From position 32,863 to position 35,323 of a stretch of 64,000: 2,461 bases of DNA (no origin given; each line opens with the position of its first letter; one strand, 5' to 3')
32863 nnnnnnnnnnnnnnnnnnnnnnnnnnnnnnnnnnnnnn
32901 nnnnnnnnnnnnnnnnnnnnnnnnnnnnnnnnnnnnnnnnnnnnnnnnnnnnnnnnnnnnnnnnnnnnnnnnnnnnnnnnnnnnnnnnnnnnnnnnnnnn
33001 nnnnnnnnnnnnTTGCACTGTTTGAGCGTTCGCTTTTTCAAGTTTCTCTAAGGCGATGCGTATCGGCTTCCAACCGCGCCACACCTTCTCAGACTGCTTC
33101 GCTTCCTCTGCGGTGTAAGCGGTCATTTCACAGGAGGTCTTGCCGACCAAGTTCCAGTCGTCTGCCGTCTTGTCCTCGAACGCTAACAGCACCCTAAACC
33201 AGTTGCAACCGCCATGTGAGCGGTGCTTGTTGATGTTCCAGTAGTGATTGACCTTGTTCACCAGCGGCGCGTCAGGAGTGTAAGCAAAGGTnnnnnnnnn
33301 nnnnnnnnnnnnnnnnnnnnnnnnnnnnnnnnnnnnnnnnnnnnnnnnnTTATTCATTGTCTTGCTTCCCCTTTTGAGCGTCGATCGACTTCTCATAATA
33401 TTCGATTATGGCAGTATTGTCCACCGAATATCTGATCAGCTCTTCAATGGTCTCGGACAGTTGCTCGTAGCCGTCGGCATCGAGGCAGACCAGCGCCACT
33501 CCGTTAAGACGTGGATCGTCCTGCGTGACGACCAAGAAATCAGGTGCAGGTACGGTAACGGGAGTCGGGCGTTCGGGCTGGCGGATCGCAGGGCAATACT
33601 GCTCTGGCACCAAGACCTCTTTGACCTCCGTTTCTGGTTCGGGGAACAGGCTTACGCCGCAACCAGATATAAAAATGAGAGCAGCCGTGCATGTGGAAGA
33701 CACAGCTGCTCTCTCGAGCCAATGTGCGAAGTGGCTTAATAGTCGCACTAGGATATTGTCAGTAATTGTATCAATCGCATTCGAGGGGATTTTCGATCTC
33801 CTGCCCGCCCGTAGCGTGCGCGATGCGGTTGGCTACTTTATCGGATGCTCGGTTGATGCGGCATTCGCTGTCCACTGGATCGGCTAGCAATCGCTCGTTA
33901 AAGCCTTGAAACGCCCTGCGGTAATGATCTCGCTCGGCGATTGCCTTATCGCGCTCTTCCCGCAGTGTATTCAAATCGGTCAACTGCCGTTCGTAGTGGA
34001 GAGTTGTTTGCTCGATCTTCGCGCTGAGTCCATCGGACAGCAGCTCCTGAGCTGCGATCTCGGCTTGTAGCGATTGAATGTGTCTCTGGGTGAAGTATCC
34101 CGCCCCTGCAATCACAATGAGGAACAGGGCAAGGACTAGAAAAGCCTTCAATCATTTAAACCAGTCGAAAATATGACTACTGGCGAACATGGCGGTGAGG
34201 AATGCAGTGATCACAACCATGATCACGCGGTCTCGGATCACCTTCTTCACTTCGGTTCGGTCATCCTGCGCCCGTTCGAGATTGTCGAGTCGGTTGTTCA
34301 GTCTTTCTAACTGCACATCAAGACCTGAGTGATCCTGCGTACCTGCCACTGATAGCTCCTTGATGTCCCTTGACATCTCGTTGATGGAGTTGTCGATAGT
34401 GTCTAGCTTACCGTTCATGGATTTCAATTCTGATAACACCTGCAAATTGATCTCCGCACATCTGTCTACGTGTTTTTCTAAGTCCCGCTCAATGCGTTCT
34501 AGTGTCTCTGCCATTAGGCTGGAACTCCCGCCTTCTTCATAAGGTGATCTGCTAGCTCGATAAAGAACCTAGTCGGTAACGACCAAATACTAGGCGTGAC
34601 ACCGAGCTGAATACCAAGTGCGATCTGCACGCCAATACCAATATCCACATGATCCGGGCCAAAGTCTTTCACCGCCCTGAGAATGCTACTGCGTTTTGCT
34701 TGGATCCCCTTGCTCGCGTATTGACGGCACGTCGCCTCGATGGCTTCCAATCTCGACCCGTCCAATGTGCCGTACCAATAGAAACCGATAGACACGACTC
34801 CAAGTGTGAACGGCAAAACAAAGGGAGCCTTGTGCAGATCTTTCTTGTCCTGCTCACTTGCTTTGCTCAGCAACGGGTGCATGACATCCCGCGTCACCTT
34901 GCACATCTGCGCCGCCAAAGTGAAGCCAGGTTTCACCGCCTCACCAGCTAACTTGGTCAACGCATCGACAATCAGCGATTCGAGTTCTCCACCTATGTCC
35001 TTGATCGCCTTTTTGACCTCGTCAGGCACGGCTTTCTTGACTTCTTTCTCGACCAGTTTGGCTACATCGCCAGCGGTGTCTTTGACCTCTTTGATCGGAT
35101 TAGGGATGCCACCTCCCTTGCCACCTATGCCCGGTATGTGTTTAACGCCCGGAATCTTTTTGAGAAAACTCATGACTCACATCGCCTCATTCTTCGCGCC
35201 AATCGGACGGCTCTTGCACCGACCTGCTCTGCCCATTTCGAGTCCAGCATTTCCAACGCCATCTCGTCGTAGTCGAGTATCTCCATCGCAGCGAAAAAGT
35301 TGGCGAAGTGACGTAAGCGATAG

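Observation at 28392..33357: Exported nuclease inside a seven-gene envelope-targeted accessory cassette in the late operon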

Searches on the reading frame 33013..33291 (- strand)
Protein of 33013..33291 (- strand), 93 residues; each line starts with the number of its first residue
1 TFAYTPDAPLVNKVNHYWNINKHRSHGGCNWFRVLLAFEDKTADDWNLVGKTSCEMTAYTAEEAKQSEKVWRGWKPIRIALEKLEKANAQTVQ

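Call 32: search_protein_representatives(alignment_id=A1)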
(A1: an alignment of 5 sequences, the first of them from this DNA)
Query: 5 sequences, 79 profile positions. Proteins with E-value up to 0.001 (for the whole library): 501; up to 1e-10: 276; up to 1e-30: 52. The best 150 are listed.
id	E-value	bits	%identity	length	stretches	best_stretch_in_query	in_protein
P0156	5.4e-66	234.6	-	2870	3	5-78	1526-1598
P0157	8.3e-65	230.8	-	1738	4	4-76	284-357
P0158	1.5e-64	230.0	-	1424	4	4-76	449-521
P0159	8.1e-61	218.0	-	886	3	5-75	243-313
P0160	1.2e-60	217.5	-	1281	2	6-78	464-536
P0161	2.1e-59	213.5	-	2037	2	3-76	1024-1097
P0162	3.0e-58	209.8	-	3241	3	4-76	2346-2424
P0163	2.0e-56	204.0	-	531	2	3-76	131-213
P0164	5.4e-55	199.4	-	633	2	5-78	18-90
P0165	9.9e-54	195.3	-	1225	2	5-78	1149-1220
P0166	3.9e-53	193.4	-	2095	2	4-78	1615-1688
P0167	1.1e-52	191.9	-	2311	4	9-77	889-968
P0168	4.9e-51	186.7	-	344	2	3-77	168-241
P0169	6.9e-51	186.2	-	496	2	3-78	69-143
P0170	1.4e-50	185.2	-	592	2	3-73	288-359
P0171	2.9e-49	181.0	-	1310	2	5-78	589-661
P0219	7.8e-27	109.2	-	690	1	2-75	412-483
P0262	3.4e-22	94.3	-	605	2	5-77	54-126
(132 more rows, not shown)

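Call 35: search_protein_families(library=pfam, proteins=[P0157, P0158, P0159, P0160, P0163, P0164, P0168], max_evalue=0.001)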
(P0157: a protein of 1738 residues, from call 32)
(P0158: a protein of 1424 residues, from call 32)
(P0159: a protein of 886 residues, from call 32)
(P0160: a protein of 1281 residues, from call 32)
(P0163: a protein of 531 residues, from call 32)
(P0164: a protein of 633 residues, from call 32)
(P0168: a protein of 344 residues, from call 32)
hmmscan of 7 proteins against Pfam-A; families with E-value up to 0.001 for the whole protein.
P0157 (1738 aa): 2 families
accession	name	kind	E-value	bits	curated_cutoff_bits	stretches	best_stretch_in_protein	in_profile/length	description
PF03160.20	Calx-beta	-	1.8e-10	41.3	27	1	1141-1219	44-118/119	Calx-beta domain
PF07703.20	A2M_BRD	-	5.8e-05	23.9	22.7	0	383-461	45-124/140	Alpha-2-macroglobulin bait region domain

P0158 (1424 aa): 0 families

P0159 (886 aa): 0 families

P0160 (1281 aa): 1 family
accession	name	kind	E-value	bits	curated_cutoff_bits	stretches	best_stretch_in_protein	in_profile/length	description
PF03160.20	Calx-beta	-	4e-06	27.3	27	1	656-754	3-98/119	Calx-beta domain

P0163 (531 aa): 0 families

P0164 (633 aa): 0 families

P0168 (344 aa): 0 families

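Call 36: find_homologous_proteins(query=A1, max_evalue=0.001)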
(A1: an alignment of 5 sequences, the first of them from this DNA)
Query A1 (5 sequences) (84 aa, profile of the alignment): 3 proteins with E <= 0.001 among 1103 candidates.
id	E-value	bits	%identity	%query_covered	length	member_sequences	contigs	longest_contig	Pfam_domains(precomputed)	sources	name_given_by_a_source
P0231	1.1e-24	104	42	88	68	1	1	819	-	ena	-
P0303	6.0e-24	102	45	92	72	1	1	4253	-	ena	-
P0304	2.6e-22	96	41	93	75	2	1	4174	-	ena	-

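Call 38: search_solved_structures(query=A1, max_evalue=10)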
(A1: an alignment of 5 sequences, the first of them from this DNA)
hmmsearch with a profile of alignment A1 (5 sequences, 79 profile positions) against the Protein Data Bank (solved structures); distinct sequences matched with E-value up to 10: 4.
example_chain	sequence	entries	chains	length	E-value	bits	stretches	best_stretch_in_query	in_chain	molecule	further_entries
8hpp_C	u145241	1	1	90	0.2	14.9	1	11-59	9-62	Sarcoma antigen 1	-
13gm_C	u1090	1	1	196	0.58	13.4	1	12-52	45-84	Charged multivesicular body protein 1a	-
3duv_A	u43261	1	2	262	0.73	13.1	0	31-74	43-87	3-deoxy-manno-octulosonate cytidylyltransferase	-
1vh3_A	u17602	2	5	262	0.77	13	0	31-74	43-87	3-deoxy-manno-octulosonate cytidylyltransferase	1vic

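Call 57: predict_structure(alignment_id=A3)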
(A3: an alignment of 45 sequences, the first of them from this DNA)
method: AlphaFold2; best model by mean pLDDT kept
length: 93 residues; sequences in the alignment: 45
mean_pLDDT: 87.5   pTM: 0.80
mean pLDDT of the five models: 87.5, 85.7, 85.5, 84.1, 82.3
residues with pLDDT >= 90: 59; 70-90: 21; 50-70: 13; < 50: 0
segments of 3 or more residues with pLDDT < 50: none
pLDDT, mean of each block of 10 residues (from residue 1): 85 94 84 93 68 83 97 97 93 72
secondary structure, 60 per line:
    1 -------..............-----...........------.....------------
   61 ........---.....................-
elements in order: H8-21 H27-37 H44-48 H61-68 H72-92

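Call 61: fold_search(model_id=the predicted structure, library=pdb)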
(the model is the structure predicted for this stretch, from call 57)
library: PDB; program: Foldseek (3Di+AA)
matches with E <= 10: 5; with E <= 0.001: 0
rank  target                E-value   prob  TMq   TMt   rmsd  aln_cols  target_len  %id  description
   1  2kp7_MODEL_1_A        4.3e+00  0.13  0.32  0.36   8.8        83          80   13  Solution NMR structure of the Mus81 N-terminal HhH. Northeast Structural Genomics Consortium target MmT1A (released 2010-01-26)
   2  7dgw                  6.7e+00  0.06  0.30  0.30   9.6        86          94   13  De novo designed protein H4A2S (released 2021-11-24)
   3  9jpk_A                6.7e+00  0.04  0.29  0.19  15.2       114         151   12  Crystal structure of DhdR inducer binding domain (released 2024-11-06)
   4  7dgu                  8.4e+00  0.06  0.35  0.34   8.2        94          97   11  De novo designed protein H4A1R (released 2021-11-24)
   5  9jpj_L                8.4e+00  0.04  0.27  0.14  14.4       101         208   13  Crystal structure of DhdR in complex with DNA (released 2024-11-06)

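Call 65: search_protein_families(library=pfam, proteins=[P0156, P0162, P0167, P0171], max_evalue=0.001)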
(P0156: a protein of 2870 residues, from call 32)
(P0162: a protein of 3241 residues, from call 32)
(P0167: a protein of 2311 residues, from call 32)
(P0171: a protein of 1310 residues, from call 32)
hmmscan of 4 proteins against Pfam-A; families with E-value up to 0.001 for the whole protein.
P0156 (2870 aa): 1 family
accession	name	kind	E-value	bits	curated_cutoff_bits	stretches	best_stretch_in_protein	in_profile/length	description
PF20495.3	DUF6727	-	3.4e-09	37.1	22.3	0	2481-2529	86-133/152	Family of unknown function (DUF6727)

P0162 (3241 aa): 10 families
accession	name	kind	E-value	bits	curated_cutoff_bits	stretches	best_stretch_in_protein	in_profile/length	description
PF13855.12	LRR_8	-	1.4e-99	326.3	27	11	942-1002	1-61/61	Leucine rich repeat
PF12799.13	LRR_4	-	5.2e-45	150.9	27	7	822-860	2-39/44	Leucine Rich repeats (2 copies)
PF13306.12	LRR_5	-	7.8e-44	149.1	27.7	5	486-594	20-122/127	BspA type Leucine rich repeat region (6 copies)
PF23598.1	LRR_14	-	5.6e-28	98.1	40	2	176-259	44-124/353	Leucine-rich repeat region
PF03160.20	Calx-beta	-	1.9e-11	44.5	27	1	2659-2756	9-100/119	Calx-beta domain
PF14580.12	LRR_9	-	4.9e-11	42.9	30.5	0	495-565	59-130/175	Leucine-rich repeat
PF00560.39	LRR_1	-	3.1e-08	32.6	20.6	0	132-152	1-21/23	Leucine Rich Repeat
PF20919.3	DHU1_N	-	1.1e-06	28.7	26.7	0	269-315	137-183/370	DWD hypersensitive to UV-B 1, N-terminal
PF11020.14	DUF2610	-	1.2e-05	25.6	21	0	529-556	36-63/81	Domain of unknown function (DUF2610)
PF17766.7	fn3_6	-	0.00018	22.1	26.4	0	692-753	14-76/99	Fibronectin type-III domain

P0167 (2311 aa): 0 families

P0171 (1310 aa): 3 families
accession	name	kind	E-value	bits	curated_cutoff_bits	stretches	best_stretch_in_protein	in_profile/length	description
PF03160.20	Calx-beta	-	2e-15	57.3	27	2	51-164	5-116/119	Calx-beta domain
PF13927.12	Ig_3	-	2.7e-08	34.6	30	0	50-89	2-38/78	Immunoglobulin domain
PF07703.20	A2M_BRD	-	1.5e-05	25.8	22.7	0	272-346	57-129/140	Alpha-2-macroglobulin bait region domain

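Call 66: fold_search(model_id=the predicted structure, library=viral)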
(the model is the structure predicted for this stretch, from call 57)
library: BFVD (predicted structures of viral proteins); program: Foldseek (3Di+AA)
matches with E <= 10: 29; with E <= 0.001: 0
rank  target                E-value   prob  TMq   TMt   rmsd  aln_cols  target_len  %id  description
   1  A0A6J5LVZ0            3.2e+00  0.09  0.29  0.31  11.6        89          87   16  Uncharacterized protein [uncultured Caudovirales phage]
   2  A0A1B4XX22            3.2e+00  0.04  0.23  0.16  11.1        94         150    8  Uncharacterized protein [Tenacibaculum phage pT24]
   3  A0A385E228            3.8e+00  0.08  0.37  0.35   9.7       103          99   11  Uncharacterized protein [Gordonia phage Phistory]
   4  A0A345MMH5            4.0e+00  0.05  0.26  0.25  13.8        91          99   16  (no name in the UniProt tables at hand)
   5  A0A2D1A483            4.7e+00  0.08  0.31  0.30  11.1        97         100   12  Helix-turn-helix DNA binding domain protein [Rhodococcus phage Trina]
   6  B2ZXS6                4.7e+00  0.04  0.23  0.19  10.1        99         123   11  Uncharacterized protein [Ralstonia phage phiRSL1]
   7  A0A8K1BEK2            5.6e+00  0.04  0.28  0.23  11.6       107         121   10  (no name in the UniProt tables at hand)
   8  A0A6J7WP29            6.2e+00  0.05  0.27  0.27  13.1        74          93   14  Uncharacterized protein [uncultured Caudovirales phage]
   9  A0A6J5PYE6            6.2e+00  0.02  0.17  0.15  12.5        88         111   12  Uncharacterized protein [uncultured Caudovirales phage]
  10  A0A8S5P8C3            6.6e+00  0.04  0.23  0.18  10.4        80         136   16  Uncharacterized protein [Siphoviridae sp. ct2kB26]
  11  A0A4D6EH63            6.6e+00  0.03  0.24  0.11  13.0        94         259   11  Uncharacterized protein [Pandoravirus celtis]
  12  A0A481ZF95            7.0e+00  0.03  0.22  0.19  12.6        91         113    9  Uncharacterized protein [Pithovirus LCPAC403]
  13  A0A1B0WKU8            7.0e+00  0.03  0.25  0.10  17.8       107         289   17  Uncharacterized protein [Flavobacterium phage Fpv3]
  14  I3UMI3                7.8e+00  0.04  0.26  0.29   9.8        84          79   11  Uncharacterized protein [Colwellia phage 9A]
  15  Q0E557                8.2e+00  0.03  0.25  0.15   8.7        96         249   11  27.1 kDa [Spodoptera frugiperda ascovirus 1a]
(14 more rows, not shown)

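Call 73: find_encoding_contigs(protein=P0262, flank=8000, max_places=2)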
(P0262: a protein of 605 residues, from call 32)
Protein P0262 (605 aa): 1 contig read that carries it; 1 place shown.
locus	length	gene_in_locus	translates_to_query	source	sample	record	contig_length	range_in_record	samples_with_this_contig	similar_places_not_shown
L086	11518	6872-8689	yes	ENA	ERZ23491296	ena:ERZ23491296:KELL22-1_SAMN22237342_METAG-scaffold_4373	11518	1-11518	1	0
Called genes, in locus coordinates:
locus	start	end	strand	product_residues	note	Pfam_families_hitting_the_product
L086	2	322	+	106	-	?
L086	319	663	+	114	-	PF09956:Phage_cement_2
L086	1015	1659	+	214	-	-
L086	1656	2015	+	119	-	-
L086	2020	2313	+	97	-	-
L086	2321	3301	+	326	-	-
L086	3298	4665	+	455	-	-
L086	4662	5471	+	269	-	-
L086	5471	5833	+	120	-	-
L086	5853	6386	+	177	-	-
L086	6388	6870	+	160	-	-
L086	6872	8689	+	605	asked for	-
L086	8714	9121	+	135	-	PF07030:Phage_Mu_Gp36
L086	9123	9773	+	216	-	PF23840:Phage_tail_terminator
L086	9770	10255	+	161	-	PF04717:Phage_base_V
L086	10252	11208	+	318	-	PF05488:PAAR_motif (weak), PF00041:fn3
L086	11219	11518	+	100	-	?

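Call 74: find_encoding_contigs(protein=P0219, flank=8000, max_places=2)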
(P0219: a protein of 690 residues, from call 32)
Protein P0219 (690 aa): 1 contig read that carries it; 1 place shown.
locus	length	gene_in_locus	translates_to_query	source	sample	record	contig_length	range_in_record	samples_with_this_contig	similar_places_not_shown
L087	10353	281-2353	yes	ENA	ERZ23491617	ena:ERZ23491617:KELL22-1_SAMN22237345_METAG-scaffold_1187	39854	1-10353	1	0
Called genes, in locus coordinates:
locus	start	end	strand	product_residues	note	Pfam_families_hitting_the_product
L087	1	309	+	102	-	?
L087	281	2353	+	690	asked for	-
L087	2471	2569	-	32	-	-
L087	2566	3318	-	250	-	-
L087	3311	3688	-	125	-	-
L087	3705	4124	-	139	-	-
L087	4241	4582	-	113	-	-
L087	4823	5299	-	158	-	-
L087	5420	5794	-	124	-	PF22751:DUF488-N3a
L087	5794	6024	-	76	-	-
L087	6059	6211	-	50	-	-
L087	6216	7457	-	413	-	PF01139:RtcB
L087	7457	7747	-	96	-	-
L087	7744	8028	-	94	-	-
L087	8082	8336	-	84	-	-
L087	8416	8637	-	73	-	-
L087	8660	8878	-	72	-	-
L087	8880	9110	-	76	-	-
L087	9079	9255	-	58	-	-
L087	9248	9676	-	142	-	-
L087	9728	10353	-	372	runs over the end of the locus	-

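Call 87: find_encoding_contigs(protein=P0163, flank=6000, max_places=2)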
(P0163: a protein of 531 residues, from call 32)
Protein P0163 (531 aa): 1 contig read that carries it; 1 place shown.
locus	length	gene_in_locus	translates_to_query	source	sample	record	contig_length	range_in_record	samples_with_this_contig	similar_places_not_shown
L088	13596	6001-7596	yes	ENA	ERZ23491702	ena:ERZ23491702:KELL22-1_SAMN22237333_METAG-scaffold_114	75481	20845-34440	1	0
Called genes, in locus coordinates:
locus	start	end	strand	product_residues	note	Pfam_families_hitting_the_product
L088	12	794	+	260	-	PF00106:adh_short, PF13561:adh_short_C2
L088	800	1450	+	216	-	PF13302:Acetyltransf_3, PF00583:Acetyltransf_1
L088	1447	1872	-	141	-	-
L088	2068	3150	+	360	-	PF02885:Glycos_trans_3N, PF00591:Glycos_transf_3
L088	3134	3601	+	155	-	PF09655:Nitr_red_assoc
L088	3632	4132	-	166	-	PF00583:Acetyltransf_1, PF13508:Acetyltransf_7 (weak)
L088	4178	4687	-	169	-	PF01641:SelR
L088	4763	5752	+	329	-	PF01207:Dus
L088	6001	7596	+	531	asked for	-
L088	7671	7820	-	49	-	-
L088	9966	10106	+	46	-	-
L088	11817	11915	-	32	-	-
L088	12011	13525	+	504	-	PF03797:Autotransporter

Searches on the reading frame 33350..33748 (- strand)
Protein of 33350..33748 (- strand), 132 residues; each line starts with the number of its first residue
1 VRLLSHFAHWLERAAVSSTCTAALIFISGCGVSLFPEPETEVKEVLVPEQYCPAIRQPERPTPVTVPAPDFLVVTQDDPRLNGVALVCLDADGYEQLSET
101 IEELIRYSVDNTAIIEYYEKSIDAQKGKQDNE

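Call 8: search_protein_families(library=phrogs, proteins=[window:33350-33748:-], max_evalue=0.001)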
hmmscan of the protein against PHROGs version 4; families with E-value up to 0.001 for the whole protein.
window:33350-33748:- (132 aa): 1 family
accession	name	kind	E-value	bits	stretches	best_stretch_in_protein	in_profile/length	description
phrog_812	-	lysis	8.4e-09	36.5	1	24-130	11-99/102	Rz-like spanin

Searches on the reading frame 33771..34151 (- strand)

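Call 8: search_protein_families(library=phrogs, proteins=[window:33771-34151:-], max_evalue=0.001)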
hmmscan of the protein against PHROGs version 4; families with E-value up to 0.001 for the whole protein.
window:33771-34151:- (126 aa): 1 family
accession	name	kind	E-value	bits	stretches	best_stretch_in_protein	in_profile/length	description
phrog_739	-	lysis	1.2e-05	26.5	1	4-115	9-122/122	Rz-like spanin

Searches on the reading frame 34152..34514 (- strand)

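Call 8: search_protein_families(library=phrogs, proteins=[window:34152-34514:-], max_evalue=0.001)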
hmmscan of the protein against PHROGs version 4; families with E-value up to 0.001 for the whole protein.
window:34152-34514:- (120 aa): 3 families
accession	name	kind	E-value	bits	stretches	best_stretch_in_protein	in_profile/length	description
phrog_937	-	other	1.8e-08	35.7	1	12-110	6-111/115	hemolysin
phrog_30209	-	unknown function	0.00011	23.2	1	63-112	5-55/102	-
phrog_2990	-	unknown function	0.00018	22.7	0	10-110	36-124/133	-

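Call 64: search_protein_families(library=ncbifam, proteins=[window:34152-34514:-], max_evalue=0.01)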
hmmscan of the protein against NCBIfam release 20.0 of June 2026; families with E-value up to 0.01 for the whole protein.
window:34152-34514:- (120 aa): 5 families
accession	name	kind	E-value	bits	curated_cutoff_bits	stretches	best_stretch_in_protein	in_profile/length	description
NF038218.1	IcmG_DotF_IVB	equivalog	4.4e-05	23.3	200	1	9-97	119-202/266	type IVB secretion system protein IcmG/DotF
NF053563.1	Rkd4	equivalog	0.0014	16.9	860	1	5-106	555-657/747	arcadin-4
NF053525.1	thylo_ssr2422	subfamily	0.0038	17.6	38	0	23-55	11-43/77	ssr2422 family thylakoid membrane protein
NF045487.1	ASRP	equivalog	0.0086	14.7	300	0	11-89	314-476/593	archaea-specific SMC-related protein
TIGR04211.1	SH3_and_anchor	equivalog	0.0098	15.5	65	0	4-92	67-157/198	TIGR04211 family SH3 domain-containing protein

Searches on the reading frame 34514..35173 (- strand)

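Call 8: search_protein_families(library=phrogs, proteins=[window:34514-35173:-], max_evalue=0.001)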
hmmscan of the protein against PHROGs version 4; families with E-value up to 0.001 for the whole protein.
window:34514-35173:- (219 aa): 0 families

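Call 64: search_protein_families(library=ncbifam, proteins=[window:34514-35173:-], max_evalue=0.01)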
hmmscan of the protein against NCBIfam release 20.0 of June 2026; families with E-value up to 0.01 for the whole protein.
window:34514-35173:- (219 aa): 1 family
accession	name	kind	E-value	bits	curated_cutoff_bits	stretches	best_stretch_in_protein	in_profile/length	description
NF041216.1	CU044_2847_fam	subfamily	0.0045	17.6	23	0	152-187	33-70/91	CU044_2847 family protein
